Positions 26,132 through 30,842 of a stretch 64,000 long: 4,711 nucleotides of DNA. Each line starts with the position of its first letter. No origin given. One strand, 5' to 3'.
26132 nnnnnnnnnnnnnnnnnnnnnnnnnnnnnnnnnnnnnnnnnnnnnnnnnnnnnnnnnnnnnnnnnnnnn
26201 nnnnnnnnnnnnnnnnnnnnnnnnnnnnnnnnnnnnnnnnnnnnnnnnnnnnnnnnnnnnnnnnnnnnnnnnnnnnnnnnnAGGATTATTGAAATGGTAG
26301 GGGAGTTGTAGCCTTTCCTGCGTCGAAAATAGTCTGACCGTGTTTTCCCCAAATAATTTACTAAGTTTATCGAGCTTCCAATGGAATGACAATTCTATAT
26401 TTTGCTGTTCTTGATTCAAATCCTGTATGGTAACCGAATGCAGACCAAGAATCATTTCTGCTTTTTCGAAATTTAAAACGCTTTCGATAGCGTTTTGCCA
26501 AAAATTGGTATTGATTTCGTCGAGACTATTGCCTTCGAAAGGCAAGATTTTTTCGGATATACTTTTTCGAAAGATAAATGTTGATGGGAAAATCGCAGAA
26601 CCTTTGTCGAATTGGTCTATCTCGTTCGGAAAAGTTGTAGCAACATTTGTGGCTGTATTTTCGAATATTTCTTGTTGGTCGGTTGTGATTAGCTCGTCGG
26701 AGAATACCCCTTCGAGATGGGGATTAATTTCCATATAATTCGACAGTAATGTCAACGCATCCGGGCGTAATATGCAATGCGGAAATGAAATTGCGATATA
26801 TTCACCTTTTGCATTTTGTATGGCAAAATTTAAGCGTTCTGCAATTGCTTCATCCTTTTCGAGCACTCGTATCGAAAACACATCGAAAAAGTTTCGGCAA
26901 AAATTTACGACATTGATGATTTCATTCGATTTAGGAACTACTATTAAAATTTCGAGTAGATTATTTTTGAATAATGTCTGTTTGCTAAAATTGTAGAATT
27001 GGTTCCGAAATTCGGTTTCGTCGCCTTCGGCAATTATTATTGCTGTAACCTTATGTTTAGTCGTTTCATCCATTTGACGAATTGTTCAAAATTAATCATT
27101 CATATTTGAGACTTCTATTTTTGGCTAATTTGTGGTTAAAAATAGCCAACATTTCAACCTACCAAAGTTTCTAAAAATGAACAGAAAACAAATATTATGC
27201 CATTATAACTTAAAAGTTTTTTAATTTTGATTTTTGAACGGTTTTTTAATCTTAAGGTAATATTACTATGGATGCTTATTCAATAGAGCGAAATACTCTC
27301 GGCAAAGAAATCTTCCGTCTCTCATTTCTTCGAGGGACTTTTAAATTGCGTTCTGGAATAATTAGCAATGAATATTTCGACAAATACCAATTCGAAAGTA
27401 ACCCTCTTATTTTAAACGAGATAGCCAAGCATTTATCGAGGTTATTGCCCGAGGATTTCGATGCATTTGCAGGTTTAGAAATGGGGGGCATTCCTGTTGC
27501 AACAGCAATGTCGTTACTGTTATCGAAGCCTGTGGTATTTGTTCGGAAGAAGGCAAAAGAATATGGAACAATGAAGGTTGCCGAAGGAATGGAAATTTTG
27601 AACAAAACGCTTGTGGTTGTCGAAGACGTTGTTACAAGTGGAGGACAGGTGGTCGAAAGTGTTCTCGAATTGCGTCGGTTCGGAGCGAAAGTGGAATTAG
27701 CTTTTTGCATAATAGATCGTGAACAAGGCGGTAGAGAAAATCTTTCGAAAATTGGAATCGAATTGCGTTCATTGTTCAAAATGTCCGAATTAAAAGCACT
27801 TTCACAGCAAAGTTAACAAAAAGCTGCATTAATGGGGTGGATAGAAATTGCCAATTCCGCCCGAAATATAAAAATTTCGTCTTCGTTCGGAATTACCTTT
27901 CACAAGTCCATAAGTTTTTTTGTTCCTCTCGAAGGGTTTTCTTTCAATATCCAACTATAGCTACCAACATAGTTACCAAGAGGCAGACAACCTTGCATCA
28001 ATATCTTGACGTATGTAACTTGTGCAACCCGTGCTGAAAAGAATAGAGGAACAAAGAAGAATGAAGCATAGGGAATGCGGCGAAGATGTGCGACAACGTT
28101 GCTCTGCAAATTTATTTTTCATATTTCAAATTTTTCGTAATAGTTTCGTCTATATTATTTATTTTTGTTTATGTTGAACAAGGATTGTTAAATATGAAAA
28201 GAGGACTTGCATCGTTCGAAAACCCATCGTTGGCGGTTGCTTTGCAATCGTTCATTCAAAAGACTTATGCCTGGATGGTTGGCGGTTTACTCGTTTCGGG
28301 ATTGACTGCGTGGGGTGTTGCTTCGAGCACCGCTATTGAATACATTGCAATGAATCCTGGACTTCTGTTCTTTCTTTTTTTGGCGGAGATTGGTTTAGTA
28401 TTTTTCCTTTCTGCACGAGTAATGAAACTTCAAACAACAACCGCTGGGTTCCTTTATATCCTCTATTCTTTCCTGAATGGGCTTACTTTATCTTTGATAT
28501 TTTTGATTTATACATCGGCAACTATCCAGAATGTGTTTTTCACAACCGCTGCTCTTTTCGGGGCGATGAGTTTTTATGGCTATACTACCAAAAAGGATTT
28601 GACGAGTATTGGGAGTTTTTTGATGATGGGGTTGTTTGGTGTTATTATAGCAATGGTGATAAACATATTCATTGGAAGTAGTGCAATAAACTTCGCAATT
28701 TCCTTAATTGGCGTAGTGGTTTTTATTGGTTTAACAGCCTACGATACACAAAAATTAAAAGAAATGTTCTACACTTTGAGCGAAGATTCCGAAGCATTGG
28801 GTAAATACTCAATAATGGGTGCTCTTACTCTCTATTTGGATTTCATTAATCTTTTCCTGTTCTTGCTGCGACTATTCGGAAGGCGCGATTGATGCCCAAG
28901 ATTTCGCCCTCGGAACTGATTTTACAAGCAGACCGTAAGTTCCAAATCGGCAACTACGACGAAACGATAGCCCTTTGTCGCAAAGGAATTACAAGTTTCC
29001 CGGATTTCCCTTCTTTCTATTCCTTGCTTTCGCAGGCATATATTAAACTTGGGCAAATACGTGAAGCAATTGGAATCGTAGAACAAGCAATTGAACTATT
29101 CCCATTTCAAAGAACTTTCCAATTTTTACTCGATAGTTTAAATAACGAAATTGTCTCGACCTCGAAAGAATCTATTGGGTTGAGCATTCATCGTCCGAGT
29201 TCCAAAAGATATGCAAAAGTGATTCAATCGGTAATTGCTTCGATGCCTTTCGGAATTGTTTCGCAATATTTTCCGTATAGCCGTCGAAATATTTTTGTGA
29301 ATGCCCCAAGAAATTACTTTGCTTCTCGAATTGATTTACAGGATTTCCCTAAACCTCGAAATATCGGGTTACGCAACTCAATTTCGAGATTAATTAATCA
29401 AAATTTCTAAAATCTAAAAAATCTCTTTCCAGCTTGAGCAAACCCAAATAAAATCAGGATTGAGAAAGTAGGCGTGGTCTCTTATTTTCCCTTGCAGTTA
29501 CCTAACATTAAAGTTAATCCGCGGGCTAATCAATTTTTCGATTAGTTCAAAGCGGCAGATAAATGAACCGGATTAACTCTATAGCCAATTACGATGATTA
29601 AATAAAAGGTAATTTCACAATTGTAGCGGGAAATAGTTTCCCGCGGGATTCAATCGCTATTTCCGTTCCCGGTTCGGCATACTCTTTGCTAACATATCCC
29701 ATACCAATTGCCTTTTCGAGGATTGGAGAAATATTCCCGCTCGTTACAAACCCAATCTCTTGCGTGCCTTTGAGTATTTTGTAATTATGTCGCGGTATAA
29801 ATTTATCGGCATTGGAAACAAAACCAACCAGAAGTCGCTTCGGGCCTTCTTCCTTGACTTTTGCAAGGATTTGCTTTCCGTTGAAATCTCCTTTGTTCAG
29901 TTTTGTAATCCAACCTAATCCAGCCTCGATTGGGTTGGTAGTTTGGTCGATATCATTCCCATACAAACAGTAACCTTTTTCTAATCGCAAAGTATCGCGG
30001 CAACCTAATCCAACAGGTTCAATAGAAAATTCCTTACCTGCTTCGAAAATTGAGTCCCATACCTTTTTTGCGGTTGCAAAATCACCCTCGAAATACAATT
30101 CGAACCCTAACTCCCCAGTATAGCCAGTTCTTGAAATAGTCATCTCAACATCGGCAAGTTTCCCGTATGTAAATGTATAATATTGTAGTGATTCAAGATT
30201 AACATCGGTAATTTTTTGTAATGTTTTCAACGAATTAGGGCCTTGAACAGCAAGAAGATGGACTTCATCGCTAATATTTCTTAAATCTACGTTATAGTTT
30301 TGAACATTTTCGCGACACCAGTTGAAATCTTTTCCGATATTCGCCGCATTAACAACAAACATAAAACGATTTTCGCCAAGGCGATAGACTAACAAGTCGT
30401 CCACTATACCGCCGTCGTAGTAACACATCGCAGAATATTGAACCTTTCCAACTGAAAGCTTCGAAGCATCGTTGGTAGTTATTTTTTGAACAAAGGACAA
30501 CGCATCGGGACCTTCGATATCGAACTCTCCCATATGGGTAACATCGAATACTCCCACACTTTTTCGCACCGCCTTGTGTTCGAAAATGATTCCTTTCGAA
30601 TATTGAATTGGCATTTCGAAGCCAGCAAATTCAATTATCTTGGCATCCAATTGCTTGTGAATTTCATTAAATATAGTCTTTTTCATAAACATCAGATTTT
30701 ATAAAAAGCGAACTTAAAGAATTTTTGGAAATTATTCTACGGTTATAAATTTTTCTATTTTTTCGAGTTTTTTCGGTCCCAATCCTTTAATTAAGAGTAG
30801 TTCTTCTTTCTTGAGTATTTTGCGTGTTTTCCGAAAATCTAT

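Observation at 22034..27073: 1679-aa single polypeptide fusing two GT2 and two GT4 glycosyltransferase domains with a TPR tail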

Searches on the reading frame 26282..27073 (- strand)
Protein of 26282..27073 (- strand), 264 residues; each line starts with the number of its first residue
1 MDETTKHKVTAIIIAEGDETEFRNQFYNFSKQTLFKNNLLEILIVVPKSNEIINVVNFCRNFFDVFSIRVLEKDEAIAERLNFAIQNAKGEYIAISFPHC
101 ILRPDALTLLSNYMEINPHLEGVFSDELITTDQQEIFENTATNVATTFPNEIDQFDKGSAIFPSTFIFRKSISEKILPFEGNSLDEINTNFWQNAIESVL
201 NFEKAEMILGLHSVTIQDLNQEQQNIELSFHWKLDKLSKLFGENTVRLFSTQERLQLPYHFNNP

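Call 6: search_protein_families(library=pfam, proteins=[window:26282-27073:-], max_evalue=1)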
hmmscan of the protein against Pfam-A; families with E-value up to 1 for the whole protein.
seq(264 aa): 1 family
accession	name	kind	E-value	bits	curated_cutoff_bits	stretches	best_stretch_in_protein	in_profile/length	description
PF00535.33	Glycos_transf_2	-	0.00031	21.1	23.3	1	39-119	27-108/168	Glycosyl transferase family 2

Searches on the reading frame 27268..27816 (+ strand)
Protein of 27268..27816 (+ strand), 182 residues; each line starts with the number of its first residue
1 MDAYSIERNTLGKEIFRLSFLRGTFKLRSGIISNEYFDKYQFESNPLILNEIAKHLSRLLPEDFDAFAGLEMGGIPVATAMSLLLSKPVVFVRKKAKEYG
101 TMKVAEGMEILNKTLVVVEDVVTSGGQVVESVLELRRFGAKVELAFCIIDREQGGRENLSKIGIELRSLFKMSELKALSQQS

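Call 10: search_protein_families(library=pfam, proteins=[window:27268-27816:+], max_evalue=0.001)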
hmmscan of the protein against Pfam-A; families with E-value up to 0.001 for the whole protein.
window:27268-27816:+ (182 aa): 1 family
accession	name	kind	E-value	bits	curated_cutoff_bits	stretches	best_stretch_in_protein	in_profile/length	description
PF00156.33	Pribosyltran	-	6.6e-13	48.7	26.3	1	44-155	7-130/158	Phosphoribosyl transferase domain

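Call 67: search_protein_families(library=ncbifam, proteins=[window:27268-27816:+], max_evalue=0.00001)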
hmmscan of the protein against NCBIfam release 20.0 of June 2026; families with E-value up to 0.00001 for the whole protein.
window:27268-27816:+ (182 aa): 15 families
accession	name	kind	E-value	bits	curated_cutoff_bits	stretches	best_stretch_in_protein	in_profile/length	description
TIGR00336.1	pyrE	equivalog_domain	4.7e-36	124.1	106.8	1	22-174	11-172/173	orotate phosphoribosyltransferase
NF004034.0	PRK05500.1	equivalog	1.9e-25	89.4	656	1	20-177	300-458/478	bifunctional orotidine-5'-phosphate decarboxylase/orotate phosphoribosyltransferase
NF010382.0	PRK13809.1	equivalog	1.5e-20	73.5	208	1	21-178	23-185/210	orotate phosphoribosyltransferase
TIGR01367.1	pyrE_Therm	equivalog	8.8e-19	67.8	150.25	1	20-170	12-160/187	orotate phosphoribosyltransferase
NF001729.0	PRK00455.1-3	equivalog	7e-17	61.5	245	1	24-174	33-190/231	orotate phosphoribosyltransferase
NF040646.1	HPT_Archaea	equivalog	3e-16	59.6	200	1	45-172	35-174/184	hypoxanthine/guanine phosphoribosyltransferase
NF009211.0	PRK12560.1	equivalog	2.3e-13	50.3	188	1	32-173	21-177/187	adenine phosphoribosyltransferase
NF002635.0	PRK02304.1-4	subfamily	2.9e-13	49.8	146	1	45-172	35-174/188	adenine phosphoribosyltransferase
NF002620.0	PRK02277.1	subfamily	3.8e-12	46.3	115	1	48-175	68-200/201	orotate phosphoribosyltransferase-like protein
NF005592.0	PRK07322.1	subfamily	4e-11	42.6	143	1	49-104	38-93/180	adenine phosphoribosyltransferase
NF002634.0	PRK02304.1-3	equivalog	1.9e-09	37.5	170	1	54-172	46-179/182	adenine phosphoribosyltransferase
NF002636.0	PRK02304.1-5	equivalog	5.7e-07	29.2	125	1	46-161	36-167/176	adenine phosphoribosyltransferase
NF006671.0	PRK09219.1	equivalog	1.3e-06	28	177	0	113-176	118-182/192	xanthine phosphoribosyltransferase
NF002632.0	PRK02304.1-1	equivalog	1.4e-06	28.1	243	1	96-172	101-180/183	adenine phosphoribosyltransferase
TIGR01744.1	XPRTase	equivalog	3.6e-06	26.8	164.45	0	113-176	118-182/191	xanthine phosphoribosyltransferase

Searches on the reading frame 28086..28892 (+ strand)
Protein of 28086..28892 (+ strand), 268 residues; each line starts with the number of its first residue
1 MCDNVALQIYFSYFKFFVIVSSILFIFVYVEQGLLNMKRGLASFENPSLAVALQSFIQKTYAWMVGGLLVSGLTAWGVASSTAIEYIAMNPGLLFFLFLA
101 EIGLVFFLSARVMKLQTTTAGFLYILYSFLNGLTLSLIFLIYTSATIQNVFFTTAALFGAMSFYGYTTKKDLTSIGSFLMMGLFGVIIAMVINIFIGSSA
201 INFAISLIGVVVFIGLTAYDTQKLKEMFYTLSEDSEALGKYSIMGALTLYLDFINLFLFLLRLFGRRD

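Call 10: search_protein_families(library=pfam, proteins=[window:28086-28892:+], max_evalue=0.001)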
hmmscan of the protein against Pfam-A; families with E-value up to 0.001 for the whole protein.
window:28086-28892:+ (268 aa): 1 family
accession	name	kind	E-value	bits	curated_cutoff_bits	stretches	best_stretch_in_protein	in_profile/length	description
PF01027.25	Bax1-I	-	4.3e-60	203.5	34.1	1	54-264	1-207/207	Inhibitor of apoptosis-promoting Bax1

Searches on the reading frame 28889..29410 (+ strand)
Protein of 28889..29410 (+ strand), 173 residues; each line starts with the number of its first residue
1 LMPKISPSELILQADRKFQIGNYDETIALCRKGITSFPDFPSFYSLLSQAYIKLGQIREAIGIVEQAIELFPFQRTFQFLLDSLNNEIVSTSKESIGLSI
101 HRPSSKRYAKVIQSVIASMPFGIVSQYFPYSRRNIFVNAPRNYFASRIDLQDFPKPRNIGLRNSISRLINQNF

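Call 10: search_protein_families(library=pfam, proteins=[window:28889-29410:+], max_evalue=0.001)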
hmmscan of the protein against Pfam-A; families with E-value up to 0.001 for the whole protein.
window:28889-29410:+ (173 aa): 5 families
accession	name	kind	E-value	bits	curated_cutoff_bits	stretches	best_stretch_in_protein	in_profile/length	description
PF14559.12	TPR_19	-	1e-06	29.4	25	1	21-72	5-56/68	Tetratricopeptide repeat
PF13428.12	TPR_14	-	1.2e-05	25.9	23.5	0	46-79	6-39/44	Tetratricopeptide repeat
PF13181.12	TPR_8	-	2.5e-05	24.5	25.7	0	43-72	3-32/34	Tetratricopeptide repeat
PF07719.23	TPR_2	-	4.7e-05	23.6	27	0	43-72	3-32/34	Tetratricopeptide repeat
PF00515.34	TPR_1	-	0.00035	20.7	27.8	0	49-72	9-32/34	Tetratricopeptide repeat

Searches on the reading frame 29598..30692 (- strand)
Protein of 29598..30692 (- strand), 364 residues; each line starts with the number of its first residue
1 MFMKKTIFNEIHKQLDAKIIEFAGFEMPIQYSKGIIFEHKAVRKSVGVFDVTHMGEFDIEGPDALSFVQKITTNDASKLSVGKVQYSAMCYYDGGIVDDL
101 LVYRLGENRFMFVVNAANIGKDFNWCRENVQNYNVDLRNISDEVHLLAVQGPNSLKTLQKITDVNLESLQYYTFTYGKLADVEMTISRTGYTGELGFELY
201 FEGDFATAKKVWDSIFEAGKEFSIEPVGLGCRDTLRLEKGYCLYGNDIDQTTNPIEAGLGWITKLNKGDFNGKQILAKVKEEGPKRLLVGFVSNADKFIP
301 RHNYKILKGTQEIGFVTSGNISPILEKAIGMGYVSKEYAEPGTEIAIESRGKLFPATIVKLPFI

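Call 10: search_protein_families(library=pfam, proteins=[window:29598-30692:-], max_evalue=0.001)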
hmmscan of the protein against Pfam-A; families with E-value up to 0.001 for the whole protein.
window:29598-30692:- (364 aa): 2 families
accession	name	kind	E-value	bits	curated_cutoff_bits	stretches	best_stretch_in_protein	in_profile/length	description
PF01571.26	GCV_T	-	1.2e-95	320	25.6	1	9-261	2-254/255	Aminomethyltransferase folate-binding domain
PF08669.17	GCV_T_C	-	6.1e-24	84.2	25.9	1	286-363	1-78/80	Glycine cleavage T-protein C-terminal barrel domain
